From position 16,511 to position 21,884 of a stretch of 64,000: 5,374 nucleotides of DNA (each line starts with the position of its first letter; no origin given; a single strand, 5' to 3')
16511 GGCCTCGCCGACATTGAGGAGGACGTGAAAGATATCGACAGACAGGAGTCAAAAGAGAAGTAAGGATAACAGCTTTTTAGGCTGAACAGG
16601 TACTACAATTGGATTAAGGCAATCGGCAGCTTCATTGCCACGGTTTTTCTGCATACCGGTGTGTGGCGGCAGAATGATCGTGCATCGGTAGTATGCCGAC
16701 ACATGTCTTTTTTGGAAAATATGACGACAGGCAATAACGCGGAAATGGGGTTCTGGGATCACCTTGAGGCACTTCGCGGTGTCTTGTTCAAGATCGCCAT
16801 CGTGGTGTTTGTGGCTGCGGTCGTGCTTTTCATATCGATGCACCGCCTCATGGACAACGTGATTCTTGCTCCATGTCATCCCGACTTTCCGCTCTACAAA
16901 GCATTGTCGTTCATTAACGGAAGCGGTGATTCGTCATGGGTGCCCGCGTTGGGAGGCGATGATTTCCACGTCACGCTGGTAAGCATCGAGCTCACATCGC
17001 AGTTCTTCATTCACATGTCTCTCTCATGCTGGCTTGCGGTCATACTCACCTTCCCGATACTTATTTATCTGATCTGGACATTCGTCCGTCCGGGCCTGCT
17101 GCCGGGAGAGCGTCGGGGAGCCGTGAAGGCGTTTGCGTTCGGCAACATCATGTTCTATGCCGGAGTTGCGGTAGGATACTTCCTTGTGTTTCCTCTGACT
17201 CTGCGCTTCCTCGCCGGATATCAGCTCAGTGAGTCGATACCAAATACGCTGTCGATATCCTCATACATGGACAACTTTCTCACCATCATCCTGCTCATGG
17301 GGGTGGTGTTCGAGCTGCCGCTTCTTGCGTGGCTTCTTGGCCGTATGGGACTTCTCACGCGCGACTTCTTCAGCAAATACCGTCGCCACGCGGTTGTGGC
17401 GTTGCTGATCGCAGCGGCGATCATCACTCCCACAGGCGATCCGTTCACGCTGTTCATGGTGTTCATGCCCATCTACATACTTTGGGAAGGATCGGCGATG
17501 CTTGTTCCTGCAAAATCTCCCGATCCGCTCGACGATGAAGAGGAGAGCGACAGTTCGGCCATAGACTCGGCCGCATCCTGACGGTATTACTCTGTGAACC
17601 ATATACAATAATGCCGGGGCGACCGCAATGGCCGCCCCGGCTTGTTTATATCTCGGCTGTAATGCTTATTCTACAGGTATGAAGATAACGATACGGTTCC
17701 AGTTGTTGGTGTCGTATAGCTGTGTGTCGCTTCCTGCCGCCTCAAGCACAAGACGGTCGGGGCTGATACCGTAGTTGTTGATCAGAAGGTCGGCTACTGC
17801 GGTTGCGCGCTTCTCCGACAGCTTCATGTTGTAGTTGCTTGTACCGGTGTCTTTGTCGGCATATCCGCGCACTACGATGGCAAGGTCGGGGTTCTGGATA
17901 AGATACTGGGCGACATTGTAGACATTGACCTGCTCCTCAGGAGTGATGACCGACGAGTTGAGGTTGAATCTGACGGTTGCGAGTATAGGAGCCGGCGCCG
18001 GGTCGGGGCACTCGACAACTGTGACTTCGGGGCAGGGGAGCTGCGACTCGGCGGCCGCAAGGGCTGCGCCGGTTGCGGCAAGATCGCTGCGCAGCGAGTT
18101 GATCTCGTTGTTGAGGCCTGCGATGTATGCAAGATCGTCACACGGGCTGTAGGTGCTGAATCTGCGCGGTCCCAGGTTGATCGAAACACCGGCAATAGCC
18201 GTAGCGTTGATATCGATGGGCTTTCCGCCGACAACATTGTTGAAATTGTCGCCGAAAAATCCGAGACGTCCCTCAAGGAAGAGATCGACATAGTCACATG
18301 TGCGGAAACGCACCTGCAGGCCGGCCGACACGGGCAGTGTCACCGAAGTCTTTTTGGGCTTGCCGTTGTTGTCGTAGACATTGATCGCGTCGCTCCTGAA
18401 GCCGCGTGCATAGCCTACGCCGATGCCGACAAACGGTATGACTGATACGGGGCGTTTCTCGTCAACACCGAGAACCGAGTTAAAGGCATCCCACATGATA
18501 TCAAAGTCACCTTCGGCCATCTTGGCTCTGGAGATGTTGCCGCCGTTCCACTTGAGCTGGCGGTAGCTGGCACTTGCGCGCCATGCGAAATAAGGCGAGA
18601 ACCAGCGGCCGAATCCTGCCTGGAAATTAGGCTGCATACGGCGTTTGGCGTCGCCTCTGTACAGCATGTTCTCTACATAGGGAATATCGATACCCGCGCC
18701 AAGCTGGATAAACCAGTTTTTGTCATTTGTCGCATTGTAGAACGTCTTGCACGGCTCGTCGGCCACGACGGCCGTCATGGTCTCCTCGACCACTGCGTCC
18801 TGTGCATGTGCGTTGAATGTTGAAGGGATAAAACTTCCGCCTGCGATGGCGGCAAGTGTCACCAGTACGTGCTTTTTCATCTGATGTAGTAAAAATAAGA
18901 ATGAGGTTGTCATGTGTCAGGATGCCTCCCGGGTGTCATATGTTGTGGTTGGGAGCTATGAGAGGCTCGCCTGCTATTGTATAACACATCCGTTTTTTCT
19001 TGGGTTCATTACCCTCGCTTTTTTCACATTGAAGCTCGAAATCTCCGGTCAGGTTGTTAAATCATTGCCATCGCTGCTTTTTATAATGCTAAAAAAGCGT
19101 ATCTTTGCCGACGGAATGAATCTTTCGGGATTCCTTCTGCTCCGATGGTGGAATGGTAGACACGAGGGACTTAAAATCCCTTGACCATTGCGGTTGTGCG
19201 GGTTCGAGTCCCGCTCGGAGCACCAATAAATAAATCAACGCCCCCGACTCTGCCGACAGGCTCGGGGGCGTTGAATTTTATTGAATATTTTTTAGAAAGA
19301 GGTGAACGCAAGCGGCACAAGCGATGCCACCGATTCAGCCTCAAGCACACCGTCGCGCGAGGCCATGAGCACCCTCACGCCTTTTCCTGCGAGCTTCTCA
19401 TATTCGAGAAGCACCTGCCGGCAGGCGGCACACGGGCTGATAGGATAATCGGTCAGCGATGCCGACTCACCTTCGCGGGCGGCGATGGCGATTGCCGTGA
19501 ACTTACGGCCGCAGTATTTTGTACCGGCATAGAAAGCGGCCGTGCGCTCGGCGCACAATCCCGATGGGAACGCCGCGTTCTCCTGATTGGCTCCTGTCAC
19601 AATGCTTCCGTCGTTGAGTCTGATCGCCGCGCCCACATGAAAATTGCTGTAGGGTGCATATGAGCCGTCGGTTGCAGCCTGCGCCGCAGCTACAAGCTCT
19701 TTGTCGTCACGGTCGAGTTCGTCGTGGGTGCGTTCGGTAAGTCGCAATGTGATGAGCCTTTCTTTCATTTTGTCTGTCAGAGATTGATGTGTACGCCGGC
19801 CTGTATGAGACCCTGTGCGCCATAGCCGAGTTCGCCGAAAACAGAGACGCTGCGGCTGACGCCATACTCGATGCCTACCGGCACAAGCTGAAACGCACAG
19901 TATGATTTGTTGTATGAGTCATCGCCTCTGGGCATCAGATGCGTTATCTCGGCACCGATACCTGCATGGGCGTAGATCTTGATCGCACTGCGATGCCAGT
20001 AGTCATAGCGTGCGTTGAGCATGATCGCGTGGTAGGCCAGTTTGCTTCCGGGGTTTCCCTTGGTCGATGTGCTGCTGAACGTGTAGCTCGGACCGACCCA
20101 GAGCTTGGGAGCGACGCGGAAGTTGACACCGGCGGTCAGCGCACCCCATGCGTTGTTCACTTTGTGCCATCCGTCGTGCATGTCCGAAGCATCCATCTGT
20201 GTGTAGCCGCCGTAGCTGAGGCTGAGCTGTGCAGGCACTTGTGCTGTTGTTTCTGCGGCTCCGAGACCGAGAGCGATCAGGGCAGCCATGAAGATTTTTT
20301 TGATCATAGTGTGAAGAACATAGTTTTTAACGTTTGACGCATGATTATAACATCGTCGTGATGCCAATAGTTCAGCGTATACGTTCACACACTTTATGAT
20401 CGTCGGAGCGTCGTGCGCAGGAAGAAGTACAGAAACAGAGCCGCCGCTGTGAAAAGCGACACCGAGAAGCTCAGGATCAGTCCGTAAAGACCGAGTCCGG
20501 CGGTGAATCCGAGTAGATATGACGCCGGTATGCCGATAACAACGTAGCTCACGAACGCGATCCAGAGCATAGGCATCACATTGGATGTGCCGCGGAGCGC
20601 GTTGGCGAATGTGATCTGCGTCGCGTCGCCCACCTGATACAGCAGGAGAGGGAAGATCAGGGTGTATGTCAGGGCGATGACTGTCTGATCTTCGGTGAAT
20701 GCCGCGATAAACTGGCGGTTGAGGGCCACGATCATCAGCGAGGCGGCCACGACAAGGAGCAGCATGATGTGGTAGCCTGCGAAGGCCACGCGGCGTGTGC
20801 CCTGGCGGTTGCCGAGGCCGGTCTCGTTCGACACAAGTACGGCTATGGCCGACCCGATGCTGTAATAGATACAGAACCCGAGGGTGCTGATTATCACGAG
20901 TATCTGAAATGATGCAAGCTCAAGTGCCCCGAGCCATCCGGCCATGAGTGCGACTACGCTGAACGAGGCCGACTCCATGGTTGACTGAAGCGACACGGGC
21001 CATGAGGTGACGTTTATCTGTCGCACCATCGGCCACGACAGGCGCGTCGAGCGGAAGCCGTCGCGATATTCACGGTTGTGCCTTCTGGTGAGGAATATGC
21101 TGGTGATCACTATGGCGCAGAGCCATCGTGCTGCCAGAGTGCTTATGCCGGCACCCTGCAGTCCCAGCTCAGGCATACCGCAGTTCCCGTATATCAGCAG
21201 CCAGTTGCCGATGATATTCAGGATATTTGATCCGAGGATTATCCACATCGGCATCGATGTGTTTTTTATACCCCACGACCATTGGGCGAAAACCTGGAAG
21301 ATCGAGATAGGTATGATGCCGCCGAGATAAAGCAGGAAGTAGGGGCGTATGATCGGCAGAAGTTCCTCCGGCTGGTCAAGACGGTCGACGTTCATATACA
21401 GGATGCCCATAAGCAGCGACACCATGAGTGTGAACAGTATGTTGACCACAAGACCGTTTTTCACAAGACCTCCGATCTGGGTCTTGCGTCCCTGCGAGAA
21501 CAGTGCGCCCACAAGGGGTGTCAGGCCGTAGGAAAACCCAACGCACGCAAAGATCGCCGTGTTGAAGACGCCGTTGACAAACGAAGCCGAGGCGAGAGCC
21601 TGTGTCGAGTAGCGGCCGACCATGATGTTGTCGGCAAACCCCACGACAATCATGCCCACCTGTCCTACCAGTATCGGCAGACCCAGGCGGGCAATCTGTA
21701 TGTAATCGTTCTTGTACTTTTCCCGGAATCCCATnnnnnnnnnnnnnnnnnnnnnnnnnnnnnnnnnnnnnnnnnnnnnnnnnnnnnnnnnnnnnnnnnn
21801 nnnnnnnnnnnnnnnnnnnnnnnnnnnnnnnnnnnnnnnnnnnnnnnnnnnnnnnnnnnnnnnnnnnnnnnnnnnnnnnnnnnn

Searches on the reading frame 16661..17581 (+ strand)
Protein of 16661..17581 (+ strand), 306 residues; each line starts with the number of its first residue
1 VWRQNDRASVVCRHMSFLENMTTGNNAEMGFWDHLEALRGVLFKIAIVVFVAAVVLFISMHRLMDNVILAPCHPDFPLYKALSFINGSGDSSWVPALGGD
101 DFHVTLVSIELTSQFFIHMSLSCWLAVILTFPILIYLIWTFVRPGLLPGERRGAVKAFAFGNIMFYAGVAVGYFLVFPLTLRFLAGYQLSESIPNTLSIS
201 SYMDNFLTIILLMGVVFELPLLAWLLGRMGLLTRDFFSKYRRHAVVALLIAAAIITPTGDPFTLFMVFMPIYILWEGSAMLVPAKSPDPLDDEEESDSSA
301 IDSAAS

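Call 49: search_protein_families(library=pfam, proteins=[window:16661-17581:+], max_evalue=0.00001)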
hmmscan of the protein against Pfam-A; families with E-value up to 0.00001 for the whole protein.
window:16661-17581:+ (306 aa): 1 family
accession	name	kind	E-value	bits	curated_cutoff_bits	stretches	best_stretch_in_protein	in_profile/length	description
PF00902.23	TatC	-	5.4e-60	203.2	25.1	1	33-270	1-208/208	Sec-independent protein translocase protein (TatC)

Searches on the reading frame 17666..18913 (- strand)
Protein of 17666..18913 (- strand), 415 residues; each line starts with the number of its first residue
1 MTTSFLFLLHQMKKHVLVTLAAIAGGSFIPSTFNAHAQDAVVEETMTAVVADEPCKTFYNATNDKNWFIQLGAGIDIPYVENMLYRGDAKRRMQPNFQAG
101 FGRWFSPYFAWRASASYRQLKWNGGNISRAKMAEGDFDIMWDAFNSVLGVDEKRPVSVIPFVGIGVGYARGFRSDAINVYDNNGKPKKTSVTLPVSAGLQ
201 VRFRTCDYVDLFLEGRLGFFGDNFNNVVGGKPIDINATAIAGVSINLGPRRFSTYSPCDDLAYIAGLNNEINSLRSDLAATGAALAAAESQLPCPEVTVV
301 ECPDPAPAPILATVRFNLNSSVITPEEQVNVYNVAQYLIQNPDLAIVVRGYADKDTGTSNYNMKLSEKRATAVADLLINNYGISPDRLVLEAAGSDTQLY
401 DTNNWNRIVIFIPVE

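Call 49: search_protein_families(library=pfam, proteins=[window:17666-18913:-], max_evalue=0.00001)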
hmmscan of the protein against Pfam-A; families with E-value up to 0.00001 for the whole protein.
window:17666-18913:- (415 aa): 1 family
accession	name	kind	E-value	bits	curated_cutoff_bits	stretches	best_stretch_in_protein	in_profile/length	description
PF00691.25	OmpA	-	3.2e-17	63.1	27.2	1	316-406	2-92/98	OmpA family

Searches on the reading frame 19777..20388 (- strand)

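Call 49: search_protein_families(library=pfam, proteins=[window:19777-20388:-], max_evalue=0.00001)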
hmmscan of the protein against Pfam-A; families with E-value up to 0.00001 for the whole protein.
window:19777-20388:- (203 aa): 1 family
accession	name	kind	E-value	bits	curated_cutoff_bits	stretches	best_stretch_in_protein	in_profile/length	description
PF13505.12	OMP_b-brl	-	1.6e-07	32.1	28.7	1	36-189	2-152/175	Outer membrane protein beta-barrel domain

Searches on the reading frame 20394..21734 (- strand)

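Call 49: search_protein_families(library=pfam, proteins=[window:20394-21734:-], max_evalue=0.00001)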
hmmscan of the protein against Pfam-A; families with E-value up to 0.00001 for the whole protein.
window:20394-21734:- (446 aa): 1 family
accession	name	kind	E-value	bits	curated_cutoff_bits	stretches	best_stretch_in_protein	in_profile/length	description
PF01554.23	MatE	-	2.3e-42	144.9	24.9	2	246-407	1-161/161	MatE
